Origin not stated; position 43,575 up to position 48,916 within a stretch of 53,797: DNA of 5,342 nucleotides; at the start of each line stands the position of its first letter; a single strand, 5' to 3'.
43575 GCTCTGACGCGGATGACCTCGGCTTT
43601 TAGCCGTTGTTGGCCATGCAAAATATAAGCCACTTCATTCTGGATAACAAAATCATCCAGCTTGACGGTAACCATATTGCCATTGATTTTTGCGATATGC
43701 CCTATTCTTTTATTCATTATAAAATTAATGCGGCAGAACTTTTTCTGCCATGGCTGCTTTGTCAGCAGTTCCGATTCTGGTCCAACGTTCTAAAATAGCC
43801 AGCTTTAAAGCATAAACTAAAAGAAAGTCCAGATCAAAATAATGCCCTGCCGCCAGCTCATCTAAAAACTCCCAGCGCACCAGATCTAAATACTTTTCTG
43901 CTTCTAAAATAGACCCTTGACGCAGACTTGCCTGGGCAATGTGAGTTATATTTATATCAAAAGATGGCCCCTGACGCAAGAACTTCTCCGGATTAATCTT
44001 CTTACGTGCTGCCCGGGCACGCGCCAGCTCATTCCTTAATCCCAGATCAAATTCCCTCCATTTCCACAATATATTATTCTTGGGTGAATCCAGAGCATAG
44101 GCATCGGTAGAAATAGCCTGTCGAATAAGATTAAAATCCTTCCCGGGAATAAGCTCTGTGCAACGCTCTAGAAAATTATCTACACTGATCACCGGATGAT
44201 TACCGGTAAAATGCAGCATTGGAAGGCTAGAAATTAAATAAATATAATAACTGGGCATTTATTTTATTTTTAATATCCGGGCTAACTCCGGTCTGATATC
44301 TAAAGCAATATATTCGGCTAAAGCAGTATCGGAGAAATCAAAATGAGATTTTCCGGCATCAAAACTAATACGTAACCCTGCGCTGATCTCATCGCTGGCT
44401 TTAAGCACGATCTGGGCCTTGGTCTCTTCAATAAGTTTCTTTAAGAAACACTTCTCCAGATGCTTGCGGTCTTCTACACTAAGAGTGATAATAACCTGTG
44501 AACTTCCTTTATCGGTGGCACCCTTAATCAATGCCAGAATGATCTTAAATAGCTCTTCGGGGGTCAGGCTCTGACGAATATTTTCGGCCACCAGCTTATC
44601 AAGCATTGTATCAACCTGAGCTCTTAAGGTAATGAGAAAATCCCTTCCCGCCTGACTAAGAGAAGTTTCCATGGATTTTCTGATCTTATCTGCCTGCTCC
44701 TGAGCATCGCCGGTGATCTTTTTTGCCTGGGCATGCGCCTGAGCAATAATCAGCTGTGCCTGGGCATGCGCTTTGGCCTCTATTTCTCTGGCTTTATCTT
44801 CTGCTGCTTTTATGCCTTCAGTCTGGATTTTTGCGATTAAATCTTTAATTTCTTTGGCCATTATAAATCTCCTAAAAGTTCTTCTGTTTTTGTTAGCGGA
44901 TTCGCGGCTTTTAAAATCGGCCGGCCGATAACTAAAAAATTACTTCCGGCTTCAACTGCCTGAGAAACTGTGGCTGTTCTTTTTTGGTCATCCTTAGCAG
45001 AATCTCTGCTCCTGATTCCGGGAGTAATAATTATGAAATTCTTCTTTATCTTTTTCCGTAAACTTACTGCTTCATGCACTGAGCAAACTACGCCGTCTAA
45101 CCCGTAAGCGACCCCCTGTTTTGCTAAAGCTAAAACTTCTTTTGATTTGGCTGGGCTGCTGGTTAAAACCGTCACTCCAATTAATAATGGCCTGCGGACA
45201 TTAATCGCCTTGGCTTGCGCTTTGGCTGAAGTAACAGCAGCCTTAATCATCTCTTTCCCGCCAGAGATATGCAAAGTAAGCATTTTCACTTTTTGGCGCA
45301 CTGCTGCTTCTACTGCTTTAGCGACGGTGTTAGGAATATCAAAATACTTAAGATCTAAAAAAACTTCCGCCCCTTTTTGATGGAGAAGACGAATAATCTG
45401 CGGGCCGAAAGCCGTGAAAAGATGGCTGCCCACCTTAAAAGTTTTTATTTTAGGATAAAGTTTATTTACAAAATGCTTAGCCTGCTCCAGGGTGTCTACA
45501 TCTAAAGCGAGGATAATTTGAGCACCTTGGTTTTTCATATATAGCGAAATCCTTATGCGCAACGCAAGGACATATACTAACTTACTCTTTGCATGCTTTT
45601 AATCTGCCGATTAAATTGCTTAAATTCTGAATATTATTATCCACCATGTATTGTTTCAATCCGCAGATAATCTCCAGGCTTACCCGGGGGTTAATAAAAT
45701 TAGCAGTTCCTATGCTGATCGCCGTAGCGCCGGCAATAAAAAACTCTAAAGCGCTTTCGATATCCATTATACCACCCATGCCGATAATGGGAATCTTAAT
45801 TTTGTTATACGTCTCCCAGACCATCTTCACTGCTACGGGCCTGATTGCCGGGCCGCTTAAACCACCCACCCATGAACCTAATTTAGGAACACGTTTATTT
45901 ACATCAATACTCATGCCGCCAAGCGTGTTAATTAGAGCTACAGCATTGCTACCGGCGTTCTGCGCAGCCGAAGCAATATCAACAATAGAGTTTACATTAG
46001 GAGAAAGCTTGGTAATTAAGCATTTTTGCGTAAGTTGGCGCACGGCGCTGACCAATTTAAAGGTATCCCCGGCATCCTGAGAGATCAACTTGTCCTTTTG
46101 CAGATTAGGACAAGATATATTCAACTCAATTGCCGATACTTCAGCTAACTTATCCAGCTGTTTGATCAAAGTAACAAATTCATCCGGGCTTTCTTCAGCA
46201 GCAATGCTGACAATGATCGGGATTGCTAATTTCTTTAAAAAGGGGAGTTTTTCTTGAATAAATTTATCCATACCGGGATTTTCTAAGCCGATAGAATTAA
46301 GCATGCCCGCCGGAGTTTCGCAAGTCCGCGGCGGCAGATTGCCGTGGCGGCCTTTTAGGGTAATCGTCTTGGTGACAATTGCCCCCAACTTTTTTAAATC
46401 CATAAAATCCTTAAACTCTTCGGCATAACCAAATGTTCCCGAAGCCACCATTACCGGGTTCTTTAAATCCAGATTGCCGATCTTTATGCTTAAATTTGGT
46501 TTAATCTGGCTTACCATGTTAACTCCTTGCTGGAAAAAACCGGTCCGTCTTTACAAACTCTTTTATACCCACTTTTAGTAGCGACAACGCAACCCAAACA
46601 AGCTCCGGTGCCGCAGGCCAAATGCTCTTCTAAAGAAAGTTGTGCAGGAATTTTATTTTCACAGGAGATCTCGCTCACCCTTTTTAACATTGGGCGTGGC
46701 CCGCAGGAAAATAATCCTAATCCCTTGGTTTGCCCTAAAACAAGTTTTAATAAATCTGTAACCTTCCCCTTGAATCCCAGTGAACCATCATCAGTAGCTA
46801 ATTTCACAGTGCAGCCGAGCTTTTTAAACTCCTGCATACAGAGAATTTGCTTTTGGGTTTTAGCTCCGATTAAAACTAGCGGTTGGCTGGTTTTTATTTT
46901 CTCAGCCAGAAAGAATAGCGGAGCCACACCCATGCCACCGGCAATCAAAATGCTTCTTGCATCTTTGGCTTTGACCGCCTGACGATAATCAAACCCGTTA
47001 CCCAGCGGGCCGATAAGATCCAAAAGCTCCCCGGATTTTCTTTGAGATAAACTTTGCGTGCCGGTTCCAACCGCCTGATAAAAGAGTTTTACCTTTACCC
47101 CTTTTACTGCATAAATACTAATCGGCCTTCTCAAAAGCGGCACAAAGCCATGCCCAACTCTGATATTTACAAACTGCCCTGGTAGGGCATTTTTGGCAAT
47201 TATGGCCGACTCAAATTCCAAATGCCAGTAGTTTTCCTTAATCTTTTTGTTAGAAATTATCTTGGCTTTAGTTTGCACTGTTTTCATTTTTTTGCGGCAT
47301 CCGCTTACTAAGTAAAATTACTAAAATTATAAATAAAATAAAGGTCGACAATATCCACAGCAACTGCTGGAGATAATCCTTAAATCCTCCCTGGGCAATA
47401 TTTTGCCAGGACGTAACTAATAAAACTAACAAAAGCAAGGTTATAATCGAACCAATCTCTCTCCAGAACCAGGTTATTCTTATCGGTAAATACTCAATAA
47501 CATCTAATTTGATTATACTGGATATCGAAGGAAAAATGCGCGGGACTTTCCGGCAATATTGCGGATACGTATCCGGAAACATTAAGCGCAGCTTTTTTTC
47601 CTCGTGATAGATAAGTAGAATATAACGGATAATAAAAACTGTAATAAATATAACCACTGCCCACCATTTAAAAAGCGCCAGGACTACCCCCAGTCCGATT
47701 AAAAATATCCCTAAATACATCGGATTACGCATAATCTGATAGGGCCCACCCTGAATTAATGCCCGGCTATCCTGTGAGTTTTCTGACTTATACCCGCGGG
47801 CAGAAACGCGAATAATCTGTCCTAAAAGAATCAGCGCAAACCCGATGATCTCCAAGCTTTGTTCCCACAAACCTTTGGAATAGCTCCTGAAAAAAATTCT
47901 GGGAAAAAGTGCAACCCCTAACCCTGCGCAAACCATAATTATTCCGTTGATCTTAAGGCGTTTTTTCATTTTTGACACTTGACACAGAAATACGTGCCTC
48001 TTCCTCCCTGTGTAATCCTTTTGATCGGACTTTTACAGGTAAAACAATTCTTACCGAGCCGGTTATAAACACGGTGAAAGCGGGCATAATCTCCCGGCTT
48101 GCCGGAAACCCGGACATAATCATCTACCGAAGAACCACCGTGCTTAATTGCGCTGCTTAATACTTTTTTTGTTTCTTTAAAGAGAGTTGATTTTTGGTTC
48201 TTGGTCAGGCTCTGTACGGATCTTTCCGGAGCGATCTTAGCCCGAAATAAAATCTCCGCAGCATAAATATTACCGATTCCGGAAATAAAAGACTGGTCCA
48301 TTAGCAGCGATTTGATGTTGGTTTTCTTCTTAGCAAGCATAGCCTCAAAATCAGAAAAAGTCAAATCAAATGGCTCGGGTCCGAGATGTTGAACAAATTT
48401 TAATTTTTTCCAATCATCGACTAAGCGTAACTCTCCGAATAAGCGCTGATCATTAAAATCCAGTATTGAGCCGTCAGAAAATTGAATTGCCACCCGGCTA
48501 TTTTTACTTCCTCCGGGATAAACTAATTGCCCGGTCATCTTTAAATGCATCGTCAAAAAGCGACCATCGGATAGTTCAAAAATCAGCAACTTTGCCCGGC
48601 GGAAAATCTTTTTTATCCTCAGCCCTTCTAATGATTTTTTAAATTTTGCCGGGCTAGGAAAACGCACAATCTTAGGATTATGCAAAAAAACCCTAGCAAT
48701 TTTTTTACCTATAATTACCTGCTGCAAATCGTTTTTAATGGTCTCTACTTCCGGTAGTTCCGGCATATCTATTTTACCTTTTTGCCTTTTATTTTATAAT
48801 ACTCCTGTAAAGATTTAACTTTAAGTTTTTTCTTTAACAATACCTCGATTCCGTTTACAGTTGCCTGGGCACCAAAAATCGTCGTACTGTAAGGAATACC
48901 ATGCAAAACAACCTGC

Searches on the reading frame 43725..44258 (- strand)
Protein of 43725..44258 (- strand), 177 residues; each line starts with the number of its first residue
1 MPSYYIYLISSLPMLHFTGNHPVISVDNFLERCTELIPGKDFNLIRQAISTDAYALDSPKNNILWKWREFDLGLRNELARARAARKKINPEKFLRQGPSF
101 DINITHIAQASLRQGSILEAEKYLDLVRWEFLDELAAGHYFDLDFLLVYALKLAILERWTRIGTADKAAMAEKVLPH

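Call 9: find_encoding_contigs(protein=window:43725-44258:-, flank=10000, max_places=1)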
Protein window:43725-44258:- (177 aa): 16 contigs read that carry it; 1 place shown.
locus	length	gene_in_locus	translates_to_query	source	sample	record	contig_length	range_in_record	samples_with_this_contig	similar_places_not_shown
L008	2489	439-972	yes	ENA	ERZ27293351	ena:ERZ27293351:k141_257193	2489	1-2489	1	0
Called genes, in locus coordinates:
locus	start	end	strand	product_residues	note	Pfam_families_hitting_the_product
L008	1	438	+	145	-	?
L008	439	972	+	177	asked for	PF10962:DUF2764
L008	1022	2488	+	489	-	?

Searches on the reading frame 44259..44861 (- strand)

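Call 36: search_protein_families(library=pfam, proteins=[window:44259-44861:-], max_evalue=0.001)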
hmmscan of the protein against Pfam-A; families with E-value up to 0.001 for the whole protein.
window:44259-44861:- (200 aa): 2 families
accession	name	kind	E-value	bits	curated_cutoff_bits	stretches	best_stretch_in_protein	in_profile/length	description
PF05103.18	DivIVA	-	2.2e-05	24.8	28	1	17-71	69-122/131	DivIVA protein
PF01991.23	vATP-synt_E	-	0.00023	21.1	24.2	1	19-153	5-144/199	ATP synthase (E/31 kDa) subunit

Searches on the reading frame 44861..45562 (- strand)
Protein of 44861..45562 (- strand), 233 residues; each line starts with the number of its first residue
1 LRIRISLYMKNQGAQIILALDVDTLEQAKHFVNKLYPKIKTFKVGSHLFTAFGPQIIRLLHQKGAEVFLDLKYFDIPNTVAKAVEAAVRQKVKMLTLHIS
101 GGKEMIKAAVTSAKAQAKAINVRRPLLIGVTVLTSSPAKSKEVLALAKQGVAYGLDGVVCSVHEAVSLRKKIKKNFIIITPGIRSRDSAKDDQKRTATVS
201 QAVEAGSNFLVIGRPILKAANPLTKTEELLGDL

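Call 36: search_protein_families(library=pfam, proteins=[window:44861-45562:-], max_evalue=0.001)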
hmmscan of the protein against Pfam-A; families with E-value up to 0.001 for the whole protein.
window:44861-45562:- (233 aa): 1 family
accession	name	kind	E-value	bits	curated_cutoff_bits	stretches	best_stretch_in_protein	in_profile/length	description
PF00215.30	OMPdecase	-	8.6e-51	173.4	27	1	15-228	2-220/221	Orotidine 5'-phosphate decarboxylase / HUMPS family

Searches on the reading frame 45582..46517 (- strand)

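Call 36: search_protein_families(library=pfam, proteins=[window:45582-46517:-], max_evalue=0.001)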
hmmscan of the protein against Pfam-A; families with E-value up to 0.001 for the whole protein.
window:45582-46517:- (311 aa): 2 families
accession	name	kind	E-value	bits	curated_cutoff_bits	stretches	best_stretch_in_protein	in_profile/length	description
PF01180.27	DHO_dh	-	5.2e-72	242.9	27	1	9-291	2-291/291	Dihydroorotate dehydrogenase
PF00977.27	His_biosynth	-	0.00031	20.7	23.6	0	226-283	58-115/228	Histidine biosynthesis protein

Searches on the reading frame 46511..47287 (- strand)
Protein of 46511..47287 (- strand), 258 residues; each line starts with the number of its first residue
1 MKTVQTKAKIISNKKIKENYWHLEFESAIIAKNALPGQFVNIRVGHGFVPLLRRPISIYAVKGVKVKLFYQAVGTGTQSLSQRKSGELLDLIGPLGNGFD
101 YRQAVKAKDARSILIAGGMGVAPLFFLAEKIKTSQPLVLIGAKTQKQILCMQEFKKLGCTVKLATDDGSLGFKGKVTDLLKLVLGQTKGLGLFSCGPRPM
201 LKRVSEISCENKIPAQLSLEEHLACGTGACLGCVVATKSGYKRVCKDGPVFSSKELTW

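Call 36: search_protein_families(library=pfam, proteins=[window:46511-47287:-], max_evalue=0.001)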
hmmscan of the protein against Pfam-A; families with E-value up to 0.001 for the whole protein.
window:46511-47287:- (258 aa): 2 families
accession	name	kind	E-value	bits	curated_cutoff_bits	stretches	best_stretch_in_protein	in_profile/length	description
PF10418.14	DHODB_Fe-S_bind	-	9.3e-17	60.9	23.9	1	220-256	1-40/41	Iron-sulfur cluster binding domain of dihydroorotate dehydrogenase B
PF00175.26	NAD_binding_1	-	6.1e-05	24.1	22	1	114-205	1-108/109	Oxidoreductase NAD-binding domain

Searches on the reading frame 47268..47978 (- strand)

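Call 36: search_protein_families(library=pfam, proteins=[window:47268-47978:-], max_evalue=0.001)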
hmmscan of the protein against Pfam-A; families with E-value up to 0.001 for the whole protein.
window:47268-47978:- (236 aa): 2 families
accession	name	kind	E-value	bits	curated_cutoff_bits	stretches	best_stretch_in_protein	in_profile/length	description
PF04191.18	PEMT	-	3e-12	47.3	25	1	44-134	4-102/105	Phospholipid methyltransferase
PF04140.19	ICMT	-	1.3e-05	25.9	24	1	69-130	30-93/95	Isoprenylcysteine carboxyl methyltransferase (ICMT) family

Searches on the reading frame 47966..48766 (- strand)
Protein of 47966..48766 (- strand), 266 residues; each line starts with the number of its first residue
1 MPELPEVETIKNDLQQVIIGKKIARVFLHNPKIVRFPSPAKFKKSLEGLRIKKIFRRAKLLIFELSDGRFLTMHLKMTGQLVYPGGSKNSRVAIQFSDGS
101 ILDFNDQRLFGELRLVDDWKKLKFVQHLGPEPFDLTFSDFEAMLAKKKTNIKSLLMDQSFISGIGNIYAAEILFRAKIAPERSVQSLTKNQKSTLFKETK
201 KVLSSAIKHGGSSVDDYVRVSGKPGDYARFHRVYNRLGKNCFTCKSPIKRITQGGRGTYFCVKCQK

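Call 36: search_protein_families(library=pfam, proteins=[window:47966-48766:-], max_evalue=0.001)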
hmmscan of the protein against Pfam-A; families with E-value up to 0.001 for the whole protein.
window:47966-48766:- (266 aa): 4 families
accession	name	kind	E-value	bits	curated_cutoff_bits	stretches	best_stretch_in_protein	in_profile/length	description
PF01149.29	Fapy_DNA_glyco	-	2.4e-31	109.2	25.5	1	1-112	1-116/117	Formamidopyrimidine-DNA glycosylase N-terminal domain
PF06831.19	H2TH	-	8.8e-26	90.2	34.7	1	128-215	1-90/93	Formamidopyrimidine-DNA glycosylase H2TH domain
PF05833.16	NFACT_N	-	8.3e-07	28.6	31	1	130-208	168-245/456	NFACT N-terminal and middle domains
PF06827.20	zf-FPG_IleRS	-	0.00048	20.3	21.3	1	241-266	4-29/30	Zinc finger found in FPG and IleRS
